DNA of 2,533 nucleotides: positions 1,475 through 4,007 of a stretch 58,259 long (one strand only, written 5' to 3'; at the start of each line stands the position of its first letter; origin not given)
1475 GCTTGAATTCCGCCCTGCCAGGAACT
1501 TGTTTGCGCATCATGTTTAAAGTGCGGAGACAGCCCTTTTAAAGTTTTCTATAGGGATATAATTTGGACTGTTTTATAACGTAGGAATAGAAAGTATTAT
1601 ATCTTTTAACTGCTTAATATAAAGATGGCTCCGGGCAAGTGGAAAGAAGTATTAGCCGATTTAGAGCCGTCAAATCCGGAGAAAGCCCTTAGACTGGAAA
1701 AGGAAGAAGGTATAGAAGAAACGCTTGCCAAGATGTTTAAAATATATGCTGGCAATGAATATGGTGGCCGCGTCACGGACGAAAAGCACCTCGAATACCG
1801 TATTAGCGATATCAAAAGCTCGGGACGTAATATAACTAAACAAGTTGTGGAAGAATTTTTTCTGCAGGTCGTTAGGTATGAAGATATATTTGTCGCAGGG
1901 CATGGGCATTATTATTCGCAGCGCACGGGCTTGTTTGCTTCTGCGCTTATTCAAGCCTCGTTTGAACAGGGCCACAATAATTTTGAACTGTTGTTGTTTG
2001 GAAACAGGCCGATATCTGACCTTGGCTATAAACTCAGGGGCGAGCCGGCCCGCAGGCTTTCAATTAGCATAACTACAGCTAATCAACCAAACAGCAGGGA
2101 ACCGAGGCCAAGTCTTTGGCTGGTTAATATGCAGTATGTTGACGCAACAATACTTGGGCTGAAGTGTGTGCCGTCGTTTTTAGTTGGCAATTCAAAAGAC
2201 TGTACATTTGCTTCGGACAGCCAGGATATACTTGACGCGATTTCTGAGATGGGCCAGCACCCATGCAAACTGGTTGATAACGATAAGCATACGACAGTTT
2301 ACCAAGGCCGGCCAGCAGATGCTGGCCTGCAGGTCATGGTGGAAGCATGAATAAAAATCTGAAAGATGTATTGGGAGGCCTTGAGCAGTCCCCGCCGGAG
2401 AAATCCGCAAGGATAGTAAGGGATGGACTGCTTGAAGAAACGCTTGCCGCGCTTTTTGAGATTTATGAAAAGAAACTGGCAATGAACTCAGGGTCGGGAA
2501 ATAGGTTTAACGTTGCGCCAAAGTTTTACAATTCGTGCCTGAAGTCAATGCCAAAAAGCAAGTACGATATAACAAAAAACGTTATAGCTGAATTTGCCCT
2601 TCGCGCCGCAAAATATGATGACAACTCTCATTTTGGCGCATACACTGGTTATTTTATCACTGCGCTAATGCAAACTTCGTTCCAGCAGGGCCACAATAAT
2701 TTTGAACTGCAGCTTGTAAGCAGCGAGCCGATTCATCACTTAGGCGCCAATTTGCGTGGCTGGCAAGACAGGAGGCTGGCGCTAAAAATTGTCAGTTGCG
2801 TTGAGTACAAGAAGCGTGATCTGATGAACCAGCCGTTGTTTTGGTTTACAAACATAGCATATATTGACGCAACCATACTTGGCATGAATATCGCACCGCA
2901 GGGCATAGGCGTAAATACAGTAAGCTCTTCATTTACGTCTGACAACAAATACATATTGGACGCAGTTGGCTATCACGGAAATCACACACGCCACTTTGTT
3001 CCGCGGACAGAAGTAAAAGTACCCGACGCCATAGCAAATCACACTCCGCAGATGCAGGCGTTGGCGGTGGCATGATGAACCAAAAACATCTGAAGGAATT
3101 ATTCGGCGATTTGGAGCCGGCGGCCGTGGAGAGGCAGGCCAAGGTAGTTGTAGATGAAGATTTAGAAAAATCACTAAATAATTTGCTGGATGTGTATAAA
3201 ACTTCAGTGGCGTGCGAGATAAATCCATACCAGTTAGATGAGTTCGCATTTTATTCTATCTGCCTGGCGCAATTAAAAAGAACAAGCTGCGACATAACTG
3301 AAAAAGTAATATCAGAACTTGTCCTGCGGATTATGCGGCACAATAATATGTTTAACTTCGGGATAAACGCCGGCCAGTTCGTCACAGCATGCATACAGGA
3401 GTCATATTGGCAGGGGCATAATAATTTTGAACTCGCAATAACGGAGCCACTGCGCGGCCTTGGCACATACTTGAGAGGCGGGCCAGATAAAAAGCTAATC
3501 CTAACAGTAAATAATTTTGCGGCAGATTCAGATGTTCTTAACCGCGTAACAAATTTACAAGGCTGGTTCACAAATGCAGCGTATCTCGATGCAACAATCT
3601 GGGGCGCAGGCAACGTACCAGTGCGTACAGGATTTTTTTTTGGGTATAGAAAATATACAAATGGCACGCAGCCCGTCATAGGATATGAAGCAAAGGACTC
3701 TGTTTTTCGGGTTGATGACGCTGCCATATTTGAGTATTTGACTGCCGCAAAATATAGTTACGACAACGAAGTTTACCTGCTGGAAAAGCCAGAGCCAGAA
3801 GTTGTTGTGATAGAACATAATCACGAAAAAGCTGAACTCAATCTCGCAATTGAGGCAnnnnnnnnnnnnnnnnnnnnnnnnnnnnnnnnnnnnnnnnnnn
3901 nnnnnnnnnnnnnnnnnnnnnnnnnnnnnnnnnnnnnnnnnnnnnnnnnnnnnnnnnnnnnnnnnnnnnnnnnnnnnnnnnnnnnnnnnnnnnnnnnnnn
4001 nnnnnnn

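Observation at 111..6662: Divergent P-loop NTPase plus six tandem paralogs of an unrecognised family: candidate undescribed multi-subunit system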

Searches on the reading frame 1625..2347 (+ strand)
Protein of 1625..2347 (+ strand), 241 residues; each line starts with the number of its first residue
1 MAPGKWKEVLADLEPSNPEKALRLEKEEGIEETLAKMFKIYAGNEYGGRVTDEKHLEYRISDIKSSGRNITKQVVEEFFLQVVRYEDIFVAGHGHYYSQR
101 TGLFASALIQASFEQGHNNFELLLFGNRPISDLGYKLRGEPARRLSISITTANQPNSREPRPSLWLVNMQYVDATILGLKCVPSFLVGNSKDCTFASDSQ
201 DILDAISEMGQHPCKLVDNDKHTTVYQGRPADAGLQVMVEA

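Call 4: search_protein_families(library=pfam, proteins=[window:1625-2347:+], max_evalue=1)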
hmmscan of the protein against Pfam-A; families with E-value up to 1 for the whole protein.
window:1625-2347:+ (241 aa): 0 families

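Call 9: search_protein_families(library=ncbifam, proteins=[window:1625-2347:+], max_evalue=1)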
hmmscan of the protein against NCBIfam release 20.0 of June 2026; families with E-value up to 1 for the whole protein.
window:1625-2347:+ (241 aa): 0 families

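Call 10: find_homologous_proteins(query=A1, max_evalue=0.001)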
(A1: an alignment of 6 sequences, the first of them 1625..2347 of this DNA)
Query A1 (6 sequences) (241 aa, profile of the alignment): 5 proteins with E <= 0.001 among 3158 candidates.
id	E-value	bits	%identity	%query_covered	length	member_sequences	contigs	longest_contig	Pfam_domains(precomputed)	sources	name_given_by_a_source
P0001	1.5e-89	318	24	86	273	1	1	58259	-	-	-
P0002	4.0e-89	316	23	84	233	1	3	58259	-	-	-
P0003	8.4e-84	299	31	96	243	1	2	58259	-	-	-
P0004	6.7e-82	293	100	100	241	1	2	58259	-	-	-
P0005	2.9e-59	219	56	100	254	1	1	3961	-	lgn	-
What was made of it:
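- Tried and rejected: The word-indexed protein search badly under-reported the family, with one outside hit (call 10).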

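Call 11: search_protein_families(library=padloc, proteins=[window:1625-2347:+], max_evalue=1)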
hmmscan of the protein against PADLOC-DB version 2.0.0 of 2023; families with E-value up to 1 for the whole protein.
window:1625-2347:+ (241 aa): 0 families

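Call 12: search_solved_structures(query=A1, max_evalue=10)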
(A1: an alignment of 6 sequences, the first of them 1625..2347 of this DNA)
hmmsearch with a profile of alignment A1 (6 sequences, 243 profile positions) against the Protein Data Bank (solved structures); distinct sequences matched with E-value up to 10: 1.
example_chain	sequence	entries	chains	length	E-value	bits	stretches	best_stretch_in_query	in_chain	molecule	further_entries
8j56_A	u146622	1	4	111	0.22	14.2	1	165-227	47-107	Flagellar transcriptional regulator FlhD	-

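Call 14: find_encoding_contigs(protein=P0005, flank=10000)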
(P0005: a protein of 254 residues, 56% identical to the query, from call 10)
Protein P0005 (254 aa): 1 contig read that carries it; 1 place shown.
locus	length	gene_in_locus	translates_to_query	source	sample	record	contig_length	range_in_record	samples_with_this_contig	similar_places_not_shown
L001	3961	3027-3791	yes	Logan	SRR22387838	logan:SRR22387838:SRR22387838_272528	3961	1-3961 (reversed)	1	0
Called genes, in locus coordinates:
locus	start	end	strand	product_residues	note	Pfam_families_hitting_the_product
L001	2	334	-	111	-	?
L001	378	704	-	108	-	-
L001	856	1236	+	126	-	-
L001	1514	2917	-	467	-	-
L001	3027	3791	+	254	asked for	-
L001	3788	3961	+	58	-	?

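Call 29: search_protein_representatives(alignment_id=A1)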
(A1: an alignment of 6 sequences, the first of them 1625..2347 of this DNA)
Query: 6 sequences, 243 profile positions. Proteins with E-value up to 0.001 (for the whole library): 479; up to 1e-10: 79; up to 1e-30: 10. The best 150 are listed.
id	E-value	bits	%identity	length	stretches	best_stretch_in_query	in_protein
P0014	1.6e-91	322.5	-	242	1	3-241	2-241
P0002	1.3e-89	316.3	-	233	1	1-242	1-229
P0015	1.8e-87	309.3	-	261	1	1-243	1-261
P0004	2.1e-82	292.6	-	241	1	1-235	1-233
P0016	4.7e-73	262.0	-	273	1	1-234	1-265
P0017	5.1e-67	242.3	-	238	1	1-222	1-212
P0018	1.2e-60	221.4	-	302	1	1-231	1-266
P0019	1.8e-53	197.9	-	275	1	1-236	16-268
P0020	4.5e-46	173.7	-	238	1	1-201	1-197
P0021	2.8e-31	125.2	-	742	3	65-149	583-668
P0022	3.4e-28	115.1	-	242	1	3-230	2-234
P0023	1.6e-27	113.0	-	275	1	4-148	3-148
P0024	4.6e-27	111.4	-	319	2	4-147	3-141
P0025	1.6e-26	109.7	-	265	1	1-214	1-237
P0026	5.0e-26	108.1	-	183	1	1-148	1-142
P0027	3.0e-25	105.5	-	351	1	1-147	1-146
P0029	3.7e-23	98.6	-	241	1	1-206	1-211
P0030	6.4e-23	97.9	-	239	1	1-201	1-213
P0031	2.7e-22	95.8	-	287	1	4-179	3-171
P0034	6.7e-22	94.5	-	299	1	1-178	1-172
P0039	7.7e-20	87.8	-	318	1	1-150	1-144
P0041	6.1e-19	84.8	-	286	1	1-194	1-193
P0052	9.5e-16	74.4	-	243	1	26-207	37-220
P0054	3.3e-15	72.6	-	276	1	3-203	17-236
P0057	3.4e-14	69.3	-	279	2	74-151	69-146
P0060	1.0e-13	67.7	-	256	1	33-207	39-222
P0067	9.4e-13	64.6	-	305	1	65-191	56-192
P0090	8.2e-11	58.2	-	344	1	65-149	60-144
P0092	1.5e-10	57.4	-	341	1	74-165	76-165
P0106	4.6e-10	55.8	-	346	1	74-201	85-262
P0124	3.5e-09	52.9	-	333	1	3-124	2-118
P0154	2.7e-08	50.0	-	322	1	6-180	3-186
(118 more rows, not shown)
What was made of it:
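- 479 representatives at E<=1e-3 and 79 at E<=1e-10 (call 29).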

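Call 44: search_protein_families(library=pfam, proteins=[L001:856-1233:+], max_evalue=0.01)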
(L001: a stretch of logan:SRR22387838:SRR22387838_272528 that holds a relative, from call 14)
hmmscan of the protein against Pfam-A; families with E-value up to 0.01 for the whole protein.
L001:856-1233:+ (126 aa): 0 families

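Call 47: find_encoding_contigs(protein=P0027, flank=10000, max_places=3)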
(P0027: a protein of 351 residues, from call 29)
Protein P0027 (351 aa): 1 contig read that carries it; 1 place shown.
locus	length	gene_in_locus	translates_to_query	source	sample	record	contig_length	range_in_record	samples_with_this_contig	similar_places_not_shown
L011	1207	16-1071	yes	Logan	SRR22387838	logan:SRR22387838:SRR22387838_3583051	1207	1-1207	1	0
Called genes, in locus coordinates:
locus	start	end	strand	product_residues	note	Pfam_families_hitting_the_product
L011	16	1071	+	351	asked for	-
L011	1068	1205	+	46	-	?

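Call 50: list_cluster_members(proteins=[P0021, P0022, P0023, P0025, P0029, P0030, P0031, P0034, P0039, P0041])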
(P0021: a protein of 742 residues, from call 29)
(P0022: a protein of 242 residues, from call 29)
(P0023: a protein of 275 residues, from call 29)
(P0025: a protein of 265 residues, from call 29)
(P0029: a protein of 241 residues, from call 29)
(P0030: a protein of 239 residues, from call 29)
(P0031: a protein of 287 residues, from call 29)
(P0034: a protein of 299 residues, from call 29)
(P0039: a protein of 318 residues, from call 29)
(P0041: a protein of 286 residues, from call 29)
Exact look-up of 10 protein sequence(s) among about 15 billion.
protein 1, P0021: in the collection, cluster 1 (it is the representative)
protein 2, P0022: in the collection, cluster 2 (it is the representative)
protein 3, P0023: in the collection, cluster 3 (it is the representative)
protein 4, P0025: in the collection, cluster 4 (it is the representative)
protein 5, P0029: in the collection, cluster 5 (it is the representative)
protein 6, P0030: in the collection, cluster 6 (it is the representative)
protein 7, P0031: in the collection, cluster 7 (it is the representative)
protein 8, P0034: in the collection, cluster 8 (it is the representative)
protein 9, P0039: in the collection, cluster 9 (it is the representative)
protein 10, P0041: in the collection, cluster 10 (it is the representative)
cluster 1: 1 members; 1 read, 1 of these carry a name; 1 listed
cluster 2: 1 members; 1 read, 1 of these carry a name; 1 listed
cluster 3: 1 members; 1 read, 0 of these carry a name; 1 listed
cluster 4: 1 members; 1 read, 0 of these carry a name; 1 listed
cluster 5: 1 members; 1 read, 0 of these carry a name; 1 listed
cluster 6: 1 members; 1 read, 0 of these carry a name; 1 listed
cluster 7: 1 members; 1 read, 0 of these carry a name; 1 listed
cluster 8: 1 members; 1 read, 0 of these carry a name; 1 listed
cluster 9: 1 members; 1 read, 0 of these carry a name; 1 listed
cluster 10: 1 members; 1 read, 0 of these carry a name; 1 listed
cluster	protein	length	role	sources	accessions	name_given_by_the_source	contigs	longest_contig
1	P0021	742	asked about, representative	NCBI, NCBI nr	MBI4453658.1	hypothetical protein HY636_03365 [Candidatus Woesearchaeota archaeon] | hypothetical protein [Candidatus Woesearchaeota archaeon]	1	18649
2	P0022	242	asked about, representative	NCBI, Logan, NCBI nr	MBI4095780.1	MAG: hypothetical protein HY438_02875 [DPANN group archaeon] | hypothetical protein [DPANN group archaeon]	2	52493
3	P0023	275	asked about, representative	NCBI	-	-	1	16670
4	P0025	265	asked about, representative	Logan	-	-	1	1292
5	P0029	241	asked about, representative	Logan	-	-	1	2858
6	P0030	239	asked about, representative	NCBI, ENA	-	-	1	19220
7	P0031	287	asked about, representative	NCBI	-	-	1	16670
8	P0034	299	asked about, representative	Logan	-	-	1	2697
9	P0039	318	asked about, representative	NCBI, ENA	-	-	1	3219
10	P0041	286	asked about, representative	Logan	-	-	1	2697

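Call 53: find_encoding_contigs(protein=P0022, flank=10000, max_places=2)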
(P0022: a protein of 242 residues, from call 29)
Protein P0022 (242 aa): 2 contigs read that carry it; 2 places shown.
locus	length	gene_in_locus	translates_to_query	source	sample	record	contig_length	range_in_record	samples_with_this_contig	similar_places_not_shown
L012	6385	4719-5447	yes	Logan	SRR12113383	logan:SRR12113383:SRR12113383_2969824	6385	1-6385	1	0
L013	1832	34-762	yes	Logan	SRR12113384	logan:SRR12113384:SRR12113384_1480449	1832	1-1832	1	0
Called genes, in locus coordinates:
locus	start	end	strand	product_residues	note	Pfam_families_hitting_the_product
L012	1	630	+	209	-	?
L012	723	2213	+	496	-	PF17863:AAA_lid_2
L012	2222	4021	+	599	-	-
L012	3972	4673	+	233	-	-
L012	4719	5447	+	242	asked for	-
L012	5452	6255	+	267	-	-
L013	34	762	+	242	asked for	-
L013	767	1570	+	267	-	-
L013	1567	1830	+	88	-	?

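Call 54: find_encoding_contigs(protein=P0021, flank=10000, max_places=2)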
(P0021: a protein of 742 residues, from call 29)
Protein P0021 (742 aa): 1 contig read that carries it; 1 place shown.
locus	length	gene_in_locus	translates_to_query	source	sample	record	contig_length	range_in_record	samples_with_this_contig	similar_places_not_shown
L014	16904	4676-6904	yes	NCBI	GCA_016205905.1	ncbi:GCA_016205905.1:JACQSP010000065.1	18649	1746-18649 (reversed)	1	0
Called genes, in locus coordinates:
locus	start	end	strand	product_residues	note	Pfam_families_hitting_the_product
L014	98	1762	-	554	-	PF13354:Beta-lactamase2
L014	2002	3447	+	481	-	PF07728:AAA_5 (faint), PF17863:AAA_lid_2 (weak)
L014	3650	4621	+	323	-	-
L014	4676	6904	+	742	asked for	-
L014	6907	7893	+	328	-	-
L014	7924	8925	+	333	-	-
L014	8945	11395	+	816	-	-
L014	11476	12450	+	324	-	-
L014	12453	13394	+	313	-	-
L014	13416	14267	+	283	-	-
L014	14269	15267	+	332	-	-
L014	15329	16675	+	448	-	PF01409:tRNA-synt_2d, PF13393:tRNA-synt_His, PF00152:tRNA-synt_2 (faint), PF00587:tRNA-synt_2b, PF03129:HGTP_anticodon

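Call 74: list_cluster_members(proteins=[P0052, P0054, P0057, P0060, P0067, P0090, P0092, P0106, P0124, P0154])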
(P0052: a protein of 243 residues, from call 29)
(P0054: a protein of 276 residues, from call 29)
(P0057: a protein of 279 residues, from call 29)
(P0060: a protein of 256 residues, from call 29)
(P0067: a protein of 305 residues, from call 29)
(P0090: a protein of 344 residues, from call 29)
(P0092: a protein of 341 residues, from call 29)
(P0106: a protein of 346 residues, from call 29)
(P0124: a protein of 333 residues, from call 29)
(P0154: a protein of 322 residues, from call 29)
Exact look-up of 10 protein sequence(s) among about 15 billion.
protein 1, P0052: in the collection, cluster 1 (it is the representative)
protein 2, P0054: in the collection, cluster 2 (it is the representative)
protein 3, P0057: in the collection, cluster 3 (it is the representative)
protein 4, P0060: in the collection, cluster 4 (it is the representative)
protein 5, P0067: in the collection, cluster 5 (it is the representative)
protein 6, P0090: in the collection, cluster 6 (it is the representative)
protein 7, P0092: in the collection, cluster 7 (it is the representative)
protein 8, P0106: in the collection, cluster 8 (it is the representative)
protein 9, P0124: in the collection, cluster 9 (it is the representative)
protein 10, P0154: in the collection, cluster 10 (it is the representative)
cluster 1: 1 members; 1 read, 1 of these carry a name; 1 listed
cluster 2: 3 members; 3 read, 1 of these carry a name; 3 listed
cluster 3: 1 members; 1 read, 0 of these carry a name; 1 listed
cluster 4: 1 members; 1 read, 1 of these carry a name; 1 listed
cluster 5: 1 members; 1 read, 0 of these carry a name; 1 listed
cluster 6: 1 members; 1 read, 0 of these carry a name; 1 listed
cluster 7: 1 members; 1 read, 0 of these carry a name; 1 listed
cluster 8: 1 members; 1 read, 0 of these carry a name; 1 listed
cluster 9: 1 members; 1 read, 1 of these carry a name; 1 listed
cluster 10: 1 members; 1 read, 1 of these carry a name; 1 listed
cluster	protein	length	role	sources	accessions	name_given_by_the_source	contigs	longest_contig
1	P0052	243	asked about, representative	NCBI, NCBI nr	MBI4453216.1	hypothetical protein HY636_01080 [Candidatus Woesearchaeota archaeon] | hypothetical protein [Candidatus Woesearchaeota archaeon]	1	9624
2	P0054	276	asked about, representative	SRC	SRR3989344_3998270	-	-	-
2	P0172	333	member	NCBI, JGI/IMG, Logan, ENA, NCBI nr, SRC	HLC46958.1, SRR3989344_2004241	MAG TPA: hypothetical protein VJI75_04435 [Candidatus Nanoarchaeia archaeon] | hypothetical protein [Candidatus Nanoarchaeia archaeon]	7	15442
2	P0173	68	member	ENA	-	-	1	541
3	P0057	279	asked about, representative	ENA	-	-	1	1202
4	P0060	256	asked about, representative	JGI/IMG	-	hypothetical protein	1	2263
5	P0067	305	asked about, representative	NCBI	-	-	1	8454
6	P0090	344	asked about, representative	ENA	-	-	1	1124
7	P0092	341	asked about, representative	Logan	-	-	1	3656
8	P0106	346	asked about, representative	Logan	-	-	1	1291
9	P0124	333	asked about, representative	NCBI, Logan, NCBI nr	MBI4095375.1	MAG: hypothetical protein HY438_00780 [DPANN group archaeon] | hypothetical protein [DPANN group archaeon]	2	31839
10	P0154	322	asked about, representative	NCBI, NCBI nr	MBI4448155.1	hypothetical protein HY643_04185 [Candidatus Woesearchaeota archaeon] | hypothetical protein [Candidatus Woesearchaeota archaeon]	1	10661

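Call 75: find_encoding_contigs(protein=P0124, flank=10000, max_places=1)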
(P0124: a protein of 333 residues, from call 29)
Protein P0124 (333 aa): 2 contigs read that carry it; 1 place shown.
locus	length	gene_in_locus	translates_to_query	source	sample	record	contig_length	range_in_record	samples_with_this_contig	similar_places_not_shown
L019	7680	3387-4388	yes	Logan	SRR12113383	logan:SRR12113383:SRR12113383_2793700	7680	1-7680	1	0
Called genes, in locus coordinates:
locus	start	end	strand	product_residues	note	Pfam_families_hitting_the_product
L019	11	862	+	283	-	-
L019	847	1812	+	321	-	-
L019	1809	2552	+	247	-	-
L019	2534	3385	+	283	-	-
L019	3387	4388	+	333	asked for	-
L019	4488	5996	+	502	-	-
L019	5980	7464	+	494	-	-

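Call 76: find_encoding_contigs(protein=P0172, flank=10000, max_places=1)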
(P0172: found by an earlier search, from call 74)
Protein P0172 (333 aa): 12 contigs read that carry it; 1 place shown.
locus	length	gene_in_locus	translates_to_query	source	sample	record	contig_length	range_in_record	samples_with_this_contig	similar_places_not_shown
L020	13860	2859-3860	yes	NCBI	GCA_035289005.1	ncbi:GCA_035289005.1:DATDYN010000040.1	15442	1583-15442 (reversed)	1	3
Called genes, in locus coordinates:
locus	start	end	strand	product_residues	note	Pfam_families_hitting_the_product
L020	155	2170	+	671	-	-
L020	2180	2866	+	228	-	-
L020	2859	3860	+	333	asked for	-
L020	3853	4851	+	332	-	-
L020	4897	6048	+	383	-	PF00390:malic, PF03949:Malic_M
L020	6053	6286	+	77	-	-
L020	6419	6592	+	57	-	PF23477:zf_Tbcl_2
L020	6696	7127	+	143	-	-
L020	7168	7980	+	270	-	PF01790:LGT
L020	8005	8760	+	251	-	PF00121:TIM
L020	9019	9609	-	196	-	-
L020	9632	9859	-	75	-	-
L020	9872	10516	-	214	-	-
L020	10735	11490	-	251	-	PF13431:TPR_17 (faint)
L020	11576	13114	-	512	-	-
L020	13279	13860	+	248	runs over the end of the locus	PF01145:Band_7, PF13421:Band_7_1 (weak)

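Call 78: search_protein_families(library=pfam, proteins=[L020:155-2167:+, L014:8945-11392:+, L012:2222-4018:+, L014:2002-3444:+, L012:723-2210:+, L019:4488-5993:+, L019:5980-7461:+], max_evalue=0.1)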
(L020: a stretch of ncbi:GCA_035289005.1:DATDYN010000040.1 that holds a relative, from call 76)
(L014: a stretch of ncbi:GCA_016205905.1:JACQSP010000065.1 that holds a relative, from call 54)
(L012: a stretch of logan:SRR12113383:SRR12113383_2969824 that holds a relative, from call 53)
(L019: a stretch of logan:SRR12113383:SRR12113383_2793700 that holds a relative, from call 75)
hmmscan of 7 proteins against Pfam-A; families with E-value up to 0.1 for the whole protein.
L020:155-2167:+ (671 aa): 1 family
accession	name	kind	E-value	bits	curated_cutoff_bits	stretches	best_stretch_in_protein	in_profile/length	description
PF13519.12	VWA_2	-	0.0002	22.4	27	1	450-512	3-68/107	von Willebrand factor type A domain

L014:8945-11392:+ (816 aa): 1 family
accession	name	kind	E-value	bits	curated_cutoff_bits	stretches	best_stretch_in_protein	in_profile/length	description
PF13519.12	VWA_2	-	0.001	20.1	27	1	571-631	1-64/107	von Willebrand factor type A domain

L012:2222-4018:+ (599 aa): 1 family
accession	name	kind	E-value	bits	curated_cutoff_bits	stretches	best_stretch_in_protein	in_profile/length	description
PF13519.12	VWA_2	-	1.9e-05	25.6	27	1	378-454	1-81/107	von Willebrand factor type A domain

L014:2002-3444:+ (481 aa): 4 families
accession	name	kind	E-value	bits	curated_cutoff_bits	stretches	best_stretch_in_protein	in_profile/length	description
PF17863.7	AAA_lid_2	-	2.1e-07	31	22.7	1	322-383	4-64/74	AAA lid domain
PF07728.20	AAA_5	-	8.1e-06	26.3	22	1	61-190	5-139/139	AAA domain (dynein-related subfamily)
PF20822.2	Cmr2_hel_dom1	-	0.0034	18.3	27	0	393-430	52-89/93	CRISPR RNA silencing complex Cmr2 subunit, first helical domain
PF00004.35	AAA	-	0.044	14.7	21.2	0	60-197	3-130/131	ATPase family associated with various cellular activities (AAA)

L012:723-2210:+ (496 aa): 6 families
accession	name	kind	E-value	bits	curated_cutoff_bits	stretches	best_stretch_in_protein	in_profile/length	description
PF17863.7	AAA_lid_2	-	1.4e-08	34.8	22.7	1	349-399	7-57/74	AAA lid domain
PF07728.20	AAA_5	-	4e-05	24.1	22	1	54-188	2-139/139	AAA domain (dynein-related subfamily)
PF00004.35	AAA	-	0.00015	22.6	21.2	1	54-195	1-130/131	ATPase family associated with various cellular activities (AAA)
PF00158.32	Sigma54_activat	-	0.0055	16.8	20.2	1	53-155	24-125/168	Sigma-54 interaction domain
PF13401.12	AAA_22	-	0.014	16.2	27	1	52-102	6-57/130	AAA domain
PF13335.12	Mg_chelatase_C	-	0.049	14.7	26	0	347-385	50-88/94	Magnesium chelatase, subunit ChlI C-terminal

L019:4488-5993:+ (502 aa): 6 families
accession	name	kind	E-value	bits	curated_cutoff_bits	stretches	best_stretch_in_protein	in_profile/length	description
PF08279.18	HTH_11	-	0.0009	19.5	25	1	302-345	9-51/55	HTH domain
PF01978.25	TrmB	-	0.0013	18.9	25.6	0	302-351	17-64/68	Sugar-specific transcriptional regulator TrmB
PF03965.22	Penicillinase_R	-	0.0016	19.2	22.6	0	316-361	29-74/115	Penicillinase repressor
PF13545.12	HTH_Crp_2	-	0.0066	16.8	27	0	308-341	22-55/70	Crp-like helix-turn-helix domain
PF01047.28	MarR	-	0.046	14.1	24.6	0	298-338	7-47/59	MarR family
PF14947.12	HTH_45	-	0.093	13.2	25.5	0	453-491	24-62/77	Winged helix-turn-helix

L019:5980-7461:+ (494 aa): 2 families
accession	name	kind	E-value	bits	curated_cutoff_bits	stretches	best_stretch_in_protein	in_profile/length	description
PF07789.17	DUF1627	-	0.031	14.5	28.1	0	302-350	1-49/155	Protein of unknown function (DUF1627)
PF01978.25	TrmB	-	0.048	14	25.6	0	304-349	19-64/68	Sugar-specific transcriptional regulator TrmB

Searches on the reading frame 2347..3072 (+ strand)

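Call 4: search_protein_families(library=pfam, proteins=[window:2347-3072:+], max_evalue=1)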
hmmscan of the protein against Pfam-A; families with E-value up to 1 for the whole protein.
window:2347-3072:+ (242 aa): 0 families

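Call 9: search_protein_families(library=ncbifam, proteins=[window:2347-3072:+], max_evalue=1)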
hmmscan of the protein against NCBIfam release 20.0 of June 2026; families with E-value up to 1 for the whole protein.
window:2347-3072:+ (242 aa): 1 family
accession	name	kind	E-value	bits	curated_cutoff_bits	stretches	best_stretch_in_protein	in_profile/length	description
NF037965.1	HetZ_rel_2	subfamily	0.16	11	400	1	143-201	136-195/367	HetZ-related protein 2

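Call 11: search_protein_families(library=padloc, proteins=[window:2347-3072:+], max_evalue=1)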
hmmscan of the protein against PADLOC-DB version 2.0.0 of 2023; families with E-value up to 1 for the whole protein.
window:2347-3072:+ (242 aa): 0 families

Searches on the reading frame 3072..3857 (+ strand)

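Call 4: search_protein_families(library=pfam, proteins=[window:3072-3857:+], max_evalue=1)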
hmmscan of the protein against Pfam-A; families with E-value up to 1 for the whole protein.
window:3072-3857:+ (262 aa): 0 families

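Call 9: search_protein_families(library=ncbifam, proteins=[window:3072-3857:+], max_evalue=1)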
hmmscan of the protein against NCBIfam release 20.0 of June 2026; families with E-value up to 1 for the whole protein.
window:3072-3857:+ (262 aa): 1 family
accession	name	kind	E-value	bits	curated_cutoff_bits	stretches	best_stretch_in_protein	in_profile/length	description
TIGR01953.1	NusA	equivalog_domain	0.067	12.2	253.4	1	20-113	56-143/340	transcription termination factor NusA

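Call 11: search_protein_families(library=padloc, proteins=[window:3072-3857:+], max_evalue=1)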
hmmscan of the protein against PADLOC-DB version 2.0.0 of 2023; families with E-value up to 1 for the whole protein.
window:3072-3857:+ (262 aa): 0 families
